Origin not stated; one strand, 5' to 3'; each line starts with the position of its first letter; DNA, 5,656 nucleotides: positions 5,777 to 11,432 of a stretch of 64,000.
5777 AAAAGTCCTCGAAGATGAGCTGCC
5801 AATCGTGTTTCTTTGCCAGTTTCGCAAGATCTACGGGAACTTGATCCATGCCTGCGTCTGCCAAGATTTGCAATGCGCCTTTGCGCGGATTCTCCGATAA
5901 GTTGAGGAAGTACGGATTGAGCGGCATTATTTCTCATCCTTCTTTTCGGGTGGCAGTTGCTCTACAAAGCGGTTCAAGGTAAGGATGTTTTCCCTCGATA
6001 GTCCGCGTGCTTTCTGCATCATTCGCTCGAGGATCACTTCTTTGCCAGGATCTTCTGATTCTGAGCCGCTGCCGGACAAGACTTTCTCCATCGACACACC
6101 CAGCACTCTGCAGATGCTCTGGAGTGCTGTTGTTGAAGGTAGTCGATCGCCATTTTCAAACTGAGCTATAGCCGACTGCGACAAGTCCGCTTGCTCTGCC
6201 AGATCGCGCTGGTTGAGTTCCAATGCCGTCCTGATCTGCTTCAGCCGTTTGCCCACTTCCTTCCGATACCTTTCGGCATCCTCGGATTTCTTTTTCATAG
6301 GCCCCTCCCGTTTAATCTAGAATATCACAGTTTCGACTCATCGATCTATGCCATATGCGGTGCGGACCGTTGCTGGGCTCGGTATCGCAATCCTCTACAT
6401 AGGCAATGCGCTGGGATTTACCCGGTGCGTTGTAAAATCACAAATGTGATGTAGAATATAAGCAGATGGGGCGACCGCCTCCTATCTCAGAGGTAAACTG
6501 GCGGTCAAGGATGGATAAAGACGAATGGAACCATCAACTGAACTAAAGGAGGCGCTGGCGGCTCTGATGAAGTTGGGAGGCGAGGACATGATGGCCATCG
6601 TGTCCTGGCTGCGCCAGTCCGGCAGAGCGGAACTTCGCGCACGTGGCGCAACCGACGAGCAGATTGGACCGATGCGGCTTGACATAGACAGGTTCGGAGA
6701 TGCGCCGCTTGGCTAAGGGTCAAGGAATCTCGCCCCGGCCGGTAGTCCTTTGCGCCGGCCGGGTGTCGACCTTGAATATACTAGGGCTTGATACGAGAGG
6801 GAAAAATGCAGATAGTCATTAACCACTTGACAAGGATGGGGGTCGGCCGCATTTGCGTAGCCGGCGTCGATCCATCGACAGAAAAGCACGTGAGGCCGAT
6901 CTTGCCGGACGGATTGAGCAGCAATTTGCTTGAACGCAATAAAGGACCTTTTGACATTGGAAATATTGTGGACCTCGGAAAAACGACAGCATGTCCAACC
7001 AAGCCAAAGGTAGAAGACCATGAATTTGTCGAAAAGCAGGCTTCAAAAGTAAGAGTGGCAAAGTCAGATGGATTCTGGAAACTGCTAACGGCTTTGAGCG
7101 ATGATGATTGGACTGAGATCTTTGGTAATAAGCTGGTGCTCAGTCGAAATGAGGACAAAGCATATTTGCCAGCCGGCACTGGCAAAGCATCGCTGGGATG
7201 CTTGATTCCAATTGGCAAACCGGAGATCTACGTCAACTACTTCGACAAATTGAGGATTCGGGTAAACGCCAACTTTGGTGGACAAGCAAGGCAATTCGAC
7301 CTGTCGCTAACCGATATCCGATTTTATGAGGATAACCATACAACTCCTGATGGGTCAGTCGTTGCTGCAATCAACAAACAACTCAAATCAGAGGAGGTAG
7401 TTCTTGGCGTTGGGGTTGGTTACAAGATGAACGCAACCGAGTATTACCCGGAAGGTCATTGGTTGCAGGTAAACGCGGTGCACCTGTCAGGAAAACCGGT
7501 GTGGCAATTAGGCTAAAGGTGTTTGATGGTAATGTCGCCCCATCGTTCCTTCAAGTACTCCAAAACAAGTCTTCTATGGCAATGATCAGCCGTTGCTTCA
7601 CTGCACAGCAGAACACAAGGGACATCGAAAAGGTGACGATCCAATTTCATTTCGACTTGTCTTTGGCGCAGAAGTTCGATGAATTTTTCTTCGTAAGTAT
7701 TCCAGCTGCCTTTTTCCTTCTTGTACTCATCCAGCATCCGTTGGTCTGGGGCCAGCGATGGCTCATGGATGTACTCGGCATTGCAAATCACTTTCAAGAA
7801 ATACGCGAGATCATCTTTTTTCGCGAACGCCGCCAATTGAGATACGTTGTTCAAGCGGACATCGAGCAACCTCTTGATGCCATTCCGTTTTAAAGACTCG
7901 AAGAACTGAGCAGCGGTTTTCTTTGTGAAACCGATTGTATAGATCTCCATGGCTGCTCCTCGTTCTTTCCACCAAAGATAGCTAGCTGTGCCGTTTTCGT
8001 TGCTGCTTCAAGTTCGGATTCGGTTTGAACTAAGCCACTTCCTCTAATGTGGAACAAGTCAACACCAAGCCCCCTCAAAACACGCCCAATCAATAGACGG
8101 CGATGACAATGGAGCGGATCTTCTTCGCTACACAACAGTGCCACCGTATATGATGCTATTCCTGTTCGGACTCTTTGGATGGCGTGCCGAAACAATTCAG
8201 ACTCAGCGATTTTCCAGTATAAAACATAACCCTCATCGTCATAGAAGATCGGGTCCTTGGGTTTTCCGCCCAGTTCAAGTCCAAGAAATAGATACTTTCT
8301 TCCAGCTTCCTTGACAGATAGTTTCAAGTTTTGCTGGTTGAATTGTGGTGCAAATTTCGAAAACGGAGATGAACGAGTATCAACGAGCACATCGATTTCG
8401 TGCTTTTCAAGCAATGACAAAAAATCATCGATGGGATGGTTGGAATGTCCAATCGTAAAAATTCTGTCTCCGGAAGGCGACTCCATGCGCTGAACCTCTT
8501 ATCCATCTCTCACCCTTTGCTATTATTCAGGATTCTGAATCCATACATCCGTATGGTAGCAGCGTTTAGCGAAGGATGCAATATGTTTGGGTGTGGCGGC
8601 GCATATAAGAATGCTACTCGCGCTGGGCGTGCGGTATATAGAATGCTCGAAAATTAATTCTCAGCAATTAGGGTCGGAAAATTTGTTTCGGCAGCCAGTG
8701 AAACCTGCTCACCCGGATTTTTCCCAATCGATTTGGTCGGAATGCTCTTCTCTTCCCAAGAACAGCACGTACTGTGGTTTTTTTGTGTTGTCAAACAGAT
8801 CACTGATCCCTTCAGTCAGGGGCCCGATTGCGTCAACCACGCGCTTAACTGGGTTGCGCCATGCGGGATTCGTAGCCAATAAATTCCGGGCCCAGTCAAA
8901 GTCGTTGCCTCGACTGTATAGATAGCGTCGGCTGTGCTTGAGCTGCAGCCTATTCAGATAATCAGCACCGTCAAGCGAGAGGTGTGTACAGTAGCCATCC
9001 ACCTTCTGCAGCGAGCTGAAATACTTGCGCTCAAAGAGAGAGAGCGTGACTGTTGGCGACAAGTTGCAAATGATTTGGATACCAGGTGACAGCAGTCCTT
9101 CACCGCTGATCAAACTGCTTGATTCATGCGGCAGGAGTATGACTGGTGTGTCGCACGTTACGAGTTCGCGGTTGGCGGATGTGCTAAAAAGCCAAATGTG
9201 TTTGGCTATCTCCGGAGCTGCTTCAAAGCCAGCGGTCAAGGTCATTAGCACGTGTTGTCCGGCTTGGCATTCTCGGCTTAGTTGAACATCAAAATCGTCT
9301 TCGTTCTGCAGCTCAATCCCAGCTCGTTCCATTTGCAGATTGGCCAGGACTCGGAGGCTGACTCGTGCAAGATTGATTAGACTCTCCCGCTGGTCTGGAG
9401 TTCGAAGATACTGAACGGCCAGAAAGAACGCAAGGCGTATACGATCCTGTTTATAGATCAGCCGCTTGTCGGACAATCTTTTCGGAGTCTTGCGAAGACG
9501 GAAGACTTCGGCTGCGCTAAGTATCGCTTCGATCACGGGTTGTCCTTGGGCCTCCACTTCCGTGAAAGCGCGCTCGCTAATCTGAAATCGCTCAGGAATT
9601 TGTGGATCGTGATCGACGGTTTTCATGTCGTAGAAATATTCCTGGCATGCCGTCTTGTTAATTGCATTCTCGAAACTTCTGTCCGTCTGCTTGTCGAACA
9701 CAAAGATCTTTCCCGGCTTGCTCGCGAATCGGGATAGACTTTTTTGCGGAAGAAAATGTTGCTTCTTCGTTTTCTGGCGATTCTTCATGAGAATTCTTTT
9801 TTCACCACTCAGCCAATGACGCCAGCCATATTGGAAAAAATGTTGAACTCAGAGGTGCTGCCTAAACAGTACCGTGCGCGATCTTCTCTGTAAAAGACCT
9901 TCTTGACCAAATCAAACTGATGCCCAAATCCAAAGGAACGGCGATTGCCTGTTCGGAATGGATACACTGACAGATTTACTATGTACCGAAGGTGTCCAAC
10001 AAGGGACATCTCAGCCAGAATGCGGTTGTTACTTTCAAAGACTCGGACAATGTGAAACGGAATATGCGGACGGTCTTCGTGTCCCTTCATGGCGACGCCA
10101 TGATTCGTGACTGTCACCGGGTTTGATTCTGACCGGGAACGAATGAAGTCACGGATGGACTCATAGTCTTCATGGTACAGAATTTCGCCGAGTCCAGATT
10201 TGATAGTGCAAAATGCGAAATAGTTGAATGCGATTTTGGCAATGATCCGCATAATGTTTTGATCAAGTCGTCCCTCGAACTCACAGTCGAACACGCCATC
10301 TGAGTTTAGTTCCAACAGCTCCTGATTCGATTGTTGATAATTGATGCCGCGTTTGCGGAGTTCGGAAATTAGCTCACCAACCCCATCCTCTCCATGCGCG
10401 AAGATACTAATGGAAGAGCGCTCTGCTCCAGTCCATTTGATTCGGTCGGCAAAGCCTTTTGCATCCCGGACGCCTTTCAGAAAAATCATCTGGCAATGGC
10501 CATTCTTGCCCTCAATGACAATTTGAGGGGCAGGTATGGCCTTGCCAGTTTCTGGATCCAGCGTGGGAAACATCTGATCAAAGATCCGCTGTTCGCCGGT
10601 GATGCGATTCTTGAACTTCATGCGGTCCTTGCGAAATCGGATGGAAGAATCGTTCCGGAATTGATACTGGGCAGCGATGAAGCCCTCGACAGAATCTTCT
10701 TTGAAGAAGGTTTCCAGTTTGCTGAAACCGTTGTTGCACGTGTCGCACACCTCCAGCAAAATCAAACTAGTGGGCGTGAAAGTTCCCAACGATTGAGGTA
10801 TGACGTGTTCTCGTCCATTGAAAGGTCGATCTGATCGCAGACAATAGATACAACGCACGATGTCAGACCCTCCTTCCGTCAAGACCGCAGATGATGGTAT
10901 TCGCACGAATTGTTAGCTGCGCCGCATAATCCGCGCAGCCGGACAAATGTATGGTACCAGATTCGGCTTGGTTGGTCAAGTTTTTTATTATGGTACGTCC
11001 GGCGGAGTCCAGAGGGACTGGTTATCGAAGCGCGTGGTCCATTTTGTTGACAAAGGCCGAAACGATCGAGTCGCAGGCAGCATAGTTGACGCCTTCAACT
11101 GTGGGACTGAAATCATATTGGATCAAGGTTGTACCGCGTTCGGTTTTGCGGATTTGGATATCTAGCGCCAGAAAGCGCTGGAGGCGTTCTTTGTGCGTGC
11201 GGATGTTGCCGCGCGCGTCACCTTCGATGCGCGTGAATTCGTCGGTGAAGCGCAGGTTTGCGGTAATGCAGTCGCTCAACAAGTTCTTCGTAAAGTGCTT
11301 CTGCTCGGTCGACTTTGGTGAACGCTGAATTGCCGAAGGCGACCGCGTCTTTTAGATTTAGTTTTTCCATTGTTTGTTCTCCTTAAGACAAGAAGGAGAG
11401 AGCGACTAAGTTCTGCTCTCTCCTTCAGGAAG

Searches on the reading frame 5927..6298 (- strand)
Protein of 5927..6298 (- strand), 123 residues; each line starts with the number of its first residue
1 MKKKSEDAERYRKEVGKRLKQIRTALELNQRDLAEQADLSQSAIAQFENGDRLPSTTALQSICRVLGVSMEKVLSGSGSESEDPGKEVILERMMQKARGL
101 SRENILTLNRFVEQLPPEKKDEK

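Call 36: search_protein_families(library=pfam, proteins=[window:5927-6298:-], max_evalue=0.001)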
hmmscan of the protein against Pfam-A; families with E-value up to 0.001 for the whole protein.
window:5927-6298:- (123 aa): 5 families
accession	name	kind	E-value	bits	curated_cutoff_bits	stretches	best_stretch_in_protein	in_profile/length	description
PF01381.28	HTH_3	-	9.5e-15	54.8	23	1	19-71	1-53/55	Helix-turn-helix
PF13560.12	HTH_31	-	6.9e-13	49.1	27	1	15-69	2-57/64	Helix-turn-helix domain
PF12844.13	HTH_19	-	4e-11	43.1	30.2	1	16-77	1-62/64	Helix-turn-helix domain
PF13443.12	HTH_26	-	2e-06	28.4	22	1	18-71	1-55/63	Cro/C1-type HTH DNA-binding domain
PF13413.12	HTH_25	-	0.00096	19.4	24.6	0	18-69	1-58/62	Helix-turn-helix domain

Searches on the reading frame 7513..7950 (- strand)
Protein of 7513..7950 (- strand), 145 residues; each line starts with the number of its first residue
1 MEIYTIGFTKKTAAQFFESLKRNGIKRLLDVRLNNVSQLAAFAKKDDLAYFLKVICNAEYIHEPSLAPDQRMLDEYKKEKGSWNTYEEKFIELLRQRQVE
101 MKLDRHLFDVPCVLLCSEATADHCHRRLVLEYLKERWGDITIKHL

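Call 36: search_protein_families(library=pfam, proteins=[window:7513-7950:-], max_evalue=0.001)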
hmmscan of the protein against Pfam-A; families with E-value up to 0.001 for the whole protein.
window:7513-7950:- (145 aa): 2 families
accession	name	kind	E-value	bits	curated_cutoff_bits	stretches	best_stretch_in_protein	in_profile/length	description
PF04343.18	DUF488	-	2.1e-22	80.4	22.2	1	14-133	3-121/121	Domain of unknown function DUF488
PF22751.1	DUF488-N3a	-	1.1e-09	39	27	1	64-136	40-117/118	Active DUF488-N3 subclade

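Call 40: search_protein_families(library=padloc, proteins=[window:7513-7950:-], max_evalue=0.00001)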
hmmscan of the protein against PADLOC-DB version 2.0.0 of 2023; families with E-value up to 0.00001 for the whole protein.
window:7513-7950:- (145 aa): 4 families
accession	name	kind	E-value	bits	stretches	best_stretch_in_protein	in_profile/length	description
PDLC04658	PDC-M45C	-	2.1e-68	226.6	1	1-145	1-144/145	-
PDLC04505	PDC-M19A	-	9.4e-16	56.1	1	3-144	151-293/294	-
PDLC04504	PDC-M19A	-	2.1e-08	31.8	1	3-135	91-223/234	-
PDLC04657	PDC-M45B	-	1.5e-07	29.2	0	2-53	5-56/204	-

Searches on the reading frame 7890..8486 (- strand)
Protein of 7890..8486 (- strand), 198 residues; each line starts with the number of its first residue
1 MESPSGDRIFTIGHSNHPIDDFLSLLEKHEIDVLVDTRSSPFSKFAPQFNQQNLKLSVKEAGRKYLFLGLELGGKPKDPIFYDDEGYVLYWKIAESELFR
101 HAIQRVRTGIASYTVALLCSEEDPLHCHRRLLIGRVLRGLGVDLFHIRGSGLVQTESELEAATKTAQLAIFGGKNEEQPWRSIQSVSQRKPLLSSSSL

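Call 36: search_protein_families(library=pfam, proteins=[window:7890-8486:-], max_evalue=0.001)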
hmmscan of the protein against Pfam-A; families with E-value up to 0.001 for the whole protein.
window:7890-8486:- (198 aa): 1 family
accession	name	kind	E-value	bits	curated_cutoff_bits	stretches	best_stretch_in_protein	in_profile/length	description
PF04343.18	DUF488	-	1.8e-21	77.4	22.2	1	19-133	2-118/121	Domain of unknown function DUF488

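Call 40: search_protein_families(library=padloc, proteins=[window:7890-8486:-], max_evalue=0.00001)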
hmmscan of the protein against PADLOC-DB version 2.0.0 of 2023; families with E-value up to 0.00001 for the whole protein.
window:7890-8486:- (198 aa): 3 families
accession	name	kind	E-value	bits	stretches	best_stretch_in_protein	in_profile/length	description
PDLC04657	PDC-M45B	-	1.4e-52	176.3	1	7-160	4-156/204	-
PDLC04505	PDC-M19A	-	1.5e-12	45.6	1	8-133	150-278/294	-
PDLC04658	PDC-M45C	-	4e-11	40.9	1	8-133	2-129/145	-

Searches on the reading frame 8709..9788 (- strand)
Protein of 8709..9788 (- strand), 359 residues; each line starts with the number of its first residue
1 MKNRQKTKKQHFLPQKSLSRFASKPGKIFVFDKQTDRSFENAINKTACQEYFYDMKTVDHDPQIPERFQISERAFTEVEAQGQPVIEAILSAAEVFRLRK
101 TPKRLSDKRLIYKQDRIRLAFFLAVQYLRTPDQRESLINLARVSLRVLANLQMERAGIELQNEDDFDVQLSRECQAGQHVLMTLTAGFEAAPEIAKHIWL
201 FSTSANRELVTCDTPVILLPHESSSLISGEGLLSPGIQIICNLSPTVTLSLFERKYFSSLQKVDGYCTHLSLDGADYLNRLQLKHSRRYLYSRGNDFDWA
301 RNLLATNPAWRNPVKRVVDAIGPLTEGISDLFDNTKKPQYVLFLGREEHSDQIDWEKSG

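Call 36: search_protein_families(library=pfam, proteins=[window:8709-9788:-], max_evalue=0.001)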
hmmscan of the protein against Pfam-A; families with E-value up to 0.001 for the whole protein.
window:8709-9788:- (359 aa): 1 family
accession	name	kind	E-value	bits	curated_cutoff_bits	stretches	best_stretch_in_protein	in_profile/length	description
PF14022.11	DUF4238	-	2.4e-29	103.1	27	1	9-293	1-278/281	Protein of unknown function (DUF4238)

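Call 40: search_protein_families(library=padloc, proteins=[window:8709-9788:-], max_evalue=0.00001)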
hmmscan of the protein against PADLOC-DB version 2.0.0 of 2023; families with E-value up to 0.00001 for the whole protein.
window:8709-9788:- (359 aa): 0 families

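Call 100: search_protein_families(library=phrogs, proteins=[window:8709-9788:-], max_evalue=0.001)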
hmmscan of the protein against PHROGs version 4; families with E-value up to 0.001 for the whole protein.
window:8709-9788:- (359 aa): 0 families

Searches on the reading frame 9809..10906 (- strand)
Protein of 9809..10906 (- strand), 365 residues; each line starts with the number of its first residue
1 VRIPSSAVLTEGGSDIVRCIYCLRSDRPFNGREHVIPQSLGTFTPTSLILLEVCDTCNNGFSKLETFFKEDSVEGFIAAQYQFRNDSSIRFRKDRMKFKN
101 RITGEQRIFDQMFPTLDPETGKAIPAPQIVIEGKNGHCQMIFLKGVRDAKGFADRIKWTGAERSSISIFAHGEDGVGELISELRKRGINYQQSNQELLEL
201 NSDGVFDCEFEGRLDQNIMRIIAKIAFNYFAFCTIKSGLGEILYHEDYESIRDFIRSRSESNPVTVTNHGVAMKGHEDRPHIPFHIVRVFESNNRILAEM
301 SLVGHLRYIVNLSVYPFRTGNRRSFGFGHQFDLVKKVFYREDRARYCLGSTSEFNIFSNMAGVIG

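Call 36: search_protein_families(library=pfam, proteins=[window:9809-10906:-], max_evalue=0.001)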
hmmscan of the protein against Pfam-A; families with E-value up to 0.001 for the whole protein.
window:9809-10906:- (365 aa): 1 family
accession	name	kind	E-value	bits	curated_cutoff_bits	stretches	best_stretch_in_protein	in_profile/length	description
PF14279.12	HNH_5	-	5.9e-06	26.6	27.5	1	19-61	1-43/56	HNH endonuclease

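Call 40: search_protein_families(library=padloc, proteins=[window:9809-10906:-], max_evalue=0.00001)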
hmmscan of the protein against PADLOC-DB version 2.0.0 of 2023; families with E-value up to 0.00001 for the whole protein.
window:9809-10906:- (365 aa): 0 families

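Call 100: search_protein_families(library=phrogs, proteins=[window:9809-10906:-], max_evalue=0.001)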
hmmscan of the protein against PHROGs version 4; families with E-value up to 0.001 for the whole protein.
window:9809-10906:- (365 aa): 1 family
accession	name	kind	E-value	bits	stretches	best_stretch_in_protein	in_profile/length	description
phrog_35254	-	unknown function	4.4e-08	34.1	1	205-304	220-318/365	-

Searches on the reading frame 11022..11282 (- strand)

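Call 36: search_protein_families(library=pfam, proteins=[window:11022-11282:-], max_evalue=0.001)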
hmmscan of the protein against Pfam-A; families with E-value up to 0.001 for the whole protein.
window:11022-11282:- (86 aa): 0 families

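Call 65: search_protein_families(library=pfam, proteins=[window:11022-11282:-], max_evalue=0.5)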
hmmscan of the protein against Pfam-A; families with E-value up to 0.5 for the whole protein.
window:11022-11282:- (86 aa): 1 family
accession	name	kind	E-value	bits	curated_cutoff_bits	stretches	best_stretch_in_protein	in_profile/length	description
PF04796.18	RepA_C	-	0.078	13.7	26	1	9-48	47-86/181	Plasmid encoded RepA protein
